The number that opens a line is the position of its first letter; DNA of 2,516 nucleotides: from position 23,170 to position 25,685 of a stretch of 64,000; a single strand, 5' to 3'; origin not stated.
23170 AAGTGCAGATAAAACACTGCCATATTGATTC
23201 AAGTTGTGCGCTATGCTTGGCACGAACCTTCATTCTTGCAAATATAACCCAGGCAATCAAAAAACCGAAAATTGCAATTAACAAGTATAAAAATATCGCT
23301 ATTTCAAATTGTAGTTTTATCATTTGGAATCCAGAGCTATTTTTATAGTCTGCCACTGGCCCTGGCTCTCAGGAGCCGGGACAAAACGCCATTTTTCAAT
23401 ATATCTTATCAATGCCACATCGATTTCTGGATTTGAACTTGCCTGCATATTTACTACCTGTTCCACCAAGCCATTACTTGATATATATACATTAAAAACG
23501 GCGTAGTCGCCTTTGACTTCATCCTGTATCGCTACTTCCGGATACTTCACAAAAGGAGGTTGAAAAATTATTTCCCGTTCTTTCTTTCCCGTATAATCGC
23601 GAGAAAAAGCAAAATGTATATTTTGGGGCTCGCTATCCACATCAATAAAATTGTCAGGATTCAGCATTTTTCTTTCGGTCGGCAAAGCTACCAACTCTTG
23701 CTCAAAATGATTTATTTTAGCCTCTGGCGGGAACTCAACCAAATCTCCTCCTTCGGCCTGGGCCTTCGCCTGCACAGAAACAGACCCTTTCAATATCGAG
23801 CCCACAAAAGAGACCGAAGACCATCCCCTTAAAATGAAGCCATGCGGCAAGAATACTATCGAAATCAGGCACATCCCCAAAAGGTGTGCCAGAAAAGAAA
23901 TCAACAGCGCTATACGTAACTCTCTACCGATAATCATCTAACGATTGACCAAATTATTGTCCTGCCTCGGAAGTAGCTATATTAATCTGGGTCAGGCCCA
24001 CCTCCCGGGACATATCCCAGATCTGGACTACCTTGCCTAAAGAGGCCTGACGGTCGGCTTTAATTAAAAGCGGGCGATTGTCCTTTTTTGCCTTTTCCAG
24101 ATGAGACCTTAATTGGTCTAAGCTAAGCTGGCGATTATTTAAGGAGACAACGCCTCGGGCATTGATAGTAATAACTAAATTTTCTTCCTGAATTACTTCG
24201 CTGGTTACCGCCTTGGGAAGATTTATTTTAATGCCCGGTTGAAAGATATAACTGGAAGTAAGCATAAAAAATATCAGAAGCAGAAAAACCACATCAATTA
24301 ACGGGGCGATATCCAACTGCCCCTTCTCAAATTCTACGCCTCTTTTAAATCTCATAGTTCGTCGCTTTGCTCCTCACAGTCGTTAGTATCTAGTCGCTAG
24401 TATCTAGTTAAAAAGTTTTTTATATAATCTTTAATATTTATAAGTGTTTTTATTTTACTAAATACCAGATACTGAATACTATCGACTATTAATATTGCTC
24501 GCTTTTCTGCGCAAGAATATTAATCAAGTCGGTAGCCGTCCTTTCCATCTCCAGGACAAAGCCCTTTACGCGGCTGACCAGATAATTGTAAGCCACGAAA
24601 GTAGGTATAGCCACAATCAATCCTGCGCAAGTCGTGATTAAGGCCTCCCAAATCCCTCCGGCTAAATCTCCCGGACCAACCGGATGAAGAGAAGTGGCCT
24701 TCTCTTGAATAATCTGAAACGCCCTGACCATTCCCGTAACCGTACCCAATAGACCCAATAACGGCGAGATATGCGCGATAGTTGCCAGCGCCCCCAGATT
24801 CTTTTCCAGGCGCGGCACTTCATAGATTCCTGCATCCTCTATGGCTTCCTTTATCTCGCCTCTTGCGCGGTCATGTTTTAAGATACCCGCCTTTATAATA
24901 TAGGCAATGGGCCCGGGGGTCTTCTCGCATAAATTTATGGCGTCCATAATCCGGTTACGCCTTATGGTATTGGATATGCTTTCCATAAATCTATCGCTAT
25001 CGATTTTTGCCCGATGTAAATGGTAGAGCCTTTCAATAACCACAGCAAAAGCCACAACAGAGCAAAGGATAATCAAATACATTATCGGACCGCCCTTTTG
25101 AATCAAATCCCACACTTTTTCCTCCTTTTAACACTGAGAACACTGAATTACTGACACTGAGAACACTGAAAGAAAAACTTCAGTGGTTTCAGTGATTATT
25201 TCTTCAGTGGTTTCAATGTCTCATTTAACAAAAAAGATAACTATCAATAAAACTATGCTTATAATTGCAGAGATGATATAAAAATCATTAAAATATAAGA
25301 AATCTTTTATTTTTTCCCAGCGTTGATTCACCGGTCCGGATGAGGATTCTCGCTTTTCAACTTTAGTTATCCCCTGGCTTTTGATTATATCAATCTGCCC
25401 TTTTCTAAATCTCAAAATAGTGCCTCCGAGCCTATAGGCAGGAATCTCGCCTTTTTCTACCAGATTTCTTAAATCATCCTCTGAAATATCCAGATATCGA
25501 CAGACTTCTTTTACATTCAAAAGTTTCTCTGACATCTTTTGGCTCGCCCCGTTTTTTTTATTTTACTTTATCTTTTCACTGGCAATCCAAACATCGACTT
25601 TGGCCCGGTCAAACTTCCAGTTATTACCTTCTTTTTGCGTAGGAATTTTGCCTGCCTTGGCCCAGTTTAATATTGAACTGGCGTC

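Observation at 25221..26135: Bactofilin fused to an excisionase-type HTH, next to a membrane-anchored HTH paralogue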

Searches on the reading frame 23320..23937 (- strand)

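Call 3: search_protein_families(library=pfam, proteins=[window:23320-23937:-], max_evalue=0.1)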
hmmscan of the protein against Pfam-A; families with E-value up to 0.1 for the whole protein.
window:23320-23937:- (205 aa): 3 families
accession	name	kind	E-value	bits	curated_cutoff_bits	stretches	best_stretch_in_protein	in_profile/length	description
PF03544.19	TonB_C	-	1.5e-08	35.4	24.6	1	131-200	4-71/79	Gram-negative bacterial TonB protein C-terminal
PF13103.11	TonB_2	-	0.009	16.6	22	1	142-199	24-82/85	TonB C terminal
PF10954.13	DUF2755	-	0.038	14.5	25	1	109-176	4-69/100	Protein of unknown function (DUF2755)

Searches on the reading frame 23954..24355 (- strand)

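Call 3: search_protein_families(library=pfam, proteins=[window:23954-24355:-], max_evalue=0.1)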
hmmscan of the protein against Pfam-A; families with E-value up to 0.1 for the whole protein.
window:23954-24355:- (133 aa): 2 families
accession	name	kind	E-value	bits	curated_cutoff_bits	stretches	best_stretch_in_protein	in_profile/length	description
PF02472.21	ExbD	-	9.8e-30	103.7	25.4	1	12-130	6-127/128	Biopolymer transport protein ExbD/TolR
PF11987.13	IF-2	-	0.034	14.5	27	1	74-132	7-64/117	Translation-initiation factor 2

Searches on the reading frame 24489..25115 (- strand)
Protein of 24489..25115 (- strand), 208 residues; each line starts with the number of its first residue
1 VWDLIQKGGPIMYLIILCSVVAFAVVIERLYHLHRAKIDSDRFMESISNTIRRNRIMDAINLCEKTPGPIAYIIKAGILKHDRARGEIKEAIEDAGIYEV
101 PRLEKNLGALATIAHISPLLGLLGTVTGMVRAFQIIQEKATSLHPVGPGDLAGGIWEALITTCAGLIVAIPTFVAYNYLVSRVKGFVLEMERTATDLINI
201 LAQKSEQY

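Call 3: search_protein_families(library=pfam, proteins=[window:24489-25115:-], max_evalue=0.1)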
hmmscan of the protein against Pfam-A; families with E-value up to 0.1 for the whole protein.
window:24489-25115:- (208 aa): 3 families
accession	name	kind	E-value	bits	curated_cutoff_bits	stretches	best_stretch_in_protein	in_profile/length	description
PF01618.21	MotA_ExbB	-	8.6e-31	106.8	22.9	1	69-191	5-126/127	MotA/TolQ/ExbB proton channel family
PF02417.20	Chromate_transp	-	0.028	14.9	28.6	1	50-175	35-146/166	Chromate transporter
PF04932.20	Wzy_C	-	0.049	13.8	31.7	1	11-67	41-99/149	O-Antigen ligase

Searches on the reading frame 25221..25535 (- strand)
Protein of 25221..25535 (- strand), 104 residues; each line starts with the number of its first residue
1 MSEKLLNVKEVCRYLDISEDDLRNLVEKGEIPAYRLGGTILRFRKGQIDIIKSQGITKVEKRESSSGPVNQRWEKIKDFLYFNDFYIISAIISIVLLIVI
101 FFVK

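Call 3: search_protein_families(library=pfam, proteins=[window:25221-25535:-], max_evalue=0.1)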
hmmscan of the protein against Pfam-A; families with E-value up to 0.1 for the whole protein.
window:25221-25535:- (104 aa): 3 families
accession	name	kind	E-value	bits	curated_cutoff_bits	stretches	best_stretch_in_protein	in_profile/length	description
PF12728.13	HTH_17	-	6.9e-11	42.7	27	1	5-49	1-44/51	Helix-turn-helix domain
PF01527.26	HTH_Tnp_1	-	0.03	15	24.1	1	6-28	24-46/75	Transposase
PF00376.29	MerR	-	0.03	14.6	28.2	1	8-35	2-30/38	MerR family regulatory protein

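Call 4: search_protein_families(library=ncbifam, proteins=[window:25221-25535:-], max_evalue=0.1)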
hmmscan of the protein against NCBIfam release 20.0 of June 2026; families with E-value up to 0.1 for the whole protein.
window:25221-25535:- (104 aa): 2 families
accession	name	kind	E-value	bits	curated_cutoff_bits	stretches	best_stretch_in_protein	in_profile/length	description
TIGR01764.1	excise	domain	9.1e-10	38.7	28.8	1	6-48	2-43/49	excisionase family DNA-binding protein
NF047737.1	antiphage_MADS1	equivalog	3.1e-09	36.9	80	1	3-49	1-46/49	methylation-associated defense system helix-turn-helix domain-containing protein MAD1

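Call 53: find_homologous_proteins(query=window:25221-25535:-, max_evalue=0.001)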
Query window:25221-25535:- (104 aa): 290 proteins with E <= 0.001 among 305 candidates; the best 120 are listed.
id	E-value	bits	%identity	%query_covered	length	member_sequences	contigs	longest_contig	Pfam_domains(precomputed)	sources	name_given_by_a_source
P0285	1.8e-59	215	98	100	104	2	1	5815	PF12728.14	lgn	-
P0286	5.2e-39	150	74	99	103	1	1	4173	PF12728.14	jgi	-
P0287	2.2e-38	148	73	98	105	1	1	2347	PF12728.14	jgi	-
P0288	3.2e-38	147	72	98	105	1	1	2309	PF12728.14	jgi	jgi:excisionase family DNA binding protein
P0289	4.2e-38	147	73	99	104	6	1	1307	PF12728.14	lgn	-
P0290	5.0e-38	147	70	83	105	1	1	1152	PF12728.14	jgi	-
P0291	5.1e-38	147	72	98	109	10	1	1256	PF12728.14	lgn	-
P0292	1.7e-37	145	68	87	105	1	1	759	PF12728.14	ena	-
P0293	1.9e-37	145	66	98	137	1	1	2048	PF12728.14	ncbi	-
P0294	2.0e-37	145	73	99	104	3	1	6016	PF12728.14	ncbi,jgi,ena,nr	ncbi:MAG: helix-turn-helix domain-containing protein [Candidatus Omnitrophica bacterium]|nr:helix-tu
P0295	3.5e-37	144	73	83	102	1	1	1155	PF12728.14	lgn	-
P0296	3.7e-37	144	67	98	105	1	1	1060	PF12728.14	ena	-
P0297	5.3e-37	143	64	98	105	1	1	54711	PF12728.14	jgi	jgi:excisionase family DNA binding protein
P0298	6.4e-37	143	70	87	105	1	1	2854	PF12728.14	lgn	-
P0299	3.7e-36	141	69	83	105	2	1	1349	PF12728.14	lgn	-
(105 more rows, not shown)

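Call 65: predict_structure(alignment_id=A3)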
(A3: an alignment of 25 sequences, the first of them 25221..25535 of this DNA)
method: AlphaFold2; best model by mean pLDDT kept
length: 104 residues; sequences in the alignment: 25
mean_pLDDT: 70.9   pTM: 0.39
mean pLDDT of the five models: 70.9, 69.0, 62.9, 61.0, 59.5
residues with pLDDT >= 90: 12; 70-90: 51; 50-70: 28; < 50: 13
segments of 3 or more residues with pLDDT < 50: 58-69
pLDDT, mean of each block of 10 residues (from residue 1): 72 80 77 68 75 57 41 63 78 94 81
secondary structure, 60 per line:
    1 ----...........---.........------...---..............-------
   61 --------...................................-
elements in order: E5-7 H8-15 H19-27 E34-36 E40-44 H45-53 H69-103
